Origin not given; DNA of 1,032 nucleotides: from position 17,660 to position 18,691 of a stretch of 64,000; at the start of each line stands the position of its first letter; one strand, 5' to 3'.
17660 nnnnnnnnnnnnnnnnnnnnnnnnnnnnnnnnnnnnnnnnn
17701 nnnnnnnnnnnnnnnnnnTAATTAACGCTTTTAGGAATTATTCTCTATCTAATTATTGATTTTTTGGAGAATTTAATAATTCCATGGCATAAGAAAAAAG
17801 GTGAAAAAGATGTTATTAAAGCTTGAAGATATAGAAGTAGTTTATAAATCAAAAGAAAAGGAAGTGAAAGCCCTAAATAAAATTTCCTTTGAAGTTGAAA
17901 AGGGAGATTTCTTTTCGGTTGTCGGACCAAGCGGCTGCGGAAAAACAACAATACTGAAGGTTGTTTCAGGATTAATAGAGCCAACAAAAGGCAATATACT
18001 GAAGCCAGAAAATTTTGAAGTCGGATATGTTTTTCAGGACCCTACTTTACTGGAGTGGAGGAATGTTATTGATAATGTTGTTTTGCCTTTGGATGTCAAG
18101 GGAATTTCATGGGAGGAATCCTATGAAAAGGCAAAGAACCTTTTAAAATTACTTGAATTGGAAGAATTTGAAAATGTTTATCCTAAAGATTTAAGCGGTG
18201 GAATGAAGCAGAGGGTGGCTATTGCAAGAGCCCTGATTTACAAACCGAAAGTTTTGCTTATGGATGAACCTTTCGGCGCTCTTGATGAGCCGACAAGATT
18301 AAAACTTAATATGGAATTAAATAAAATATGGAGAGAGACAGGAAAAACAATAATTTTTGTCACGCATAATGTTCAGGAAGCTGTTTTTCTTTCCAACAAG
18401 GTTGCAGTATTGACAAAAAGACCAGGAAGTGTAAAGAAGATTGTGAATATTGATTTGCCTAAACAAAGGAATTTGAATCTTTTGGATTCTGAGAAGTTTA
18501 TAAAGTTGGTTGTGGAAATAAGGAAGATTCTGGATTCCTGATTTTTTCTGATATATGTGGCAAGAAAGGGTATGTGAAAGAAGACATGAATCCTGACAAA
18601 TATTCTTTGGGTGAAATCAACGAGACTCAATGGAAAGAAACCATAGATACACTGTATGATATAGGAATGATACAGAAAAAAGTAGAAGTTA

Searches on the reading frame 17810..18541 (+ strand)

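Call 38: search_protein_families(library=pfam, proteins=[window:17810-18541:+], max_evalue=0.0001)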
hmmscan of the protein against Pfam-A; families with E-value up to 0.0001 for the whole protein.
window:17810-18541:+ (243 aa): 3 families
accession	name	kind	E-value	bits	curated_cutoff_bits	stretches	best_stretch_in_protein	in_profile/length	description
PF00005.33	ABC_tran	-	5.3e-31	108.5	25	1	22-155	1-136/137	ABC transporter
PF03215.21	Rad17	-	8.6e-06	26.2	23.8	1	10-66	22-79/186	Rad17 P-loop domain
PF13304.12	AAA_21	-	2.1e-05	25.2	27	0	35-55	2-22/304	AAA domain, putative AbiEii toxin, Type IV TA system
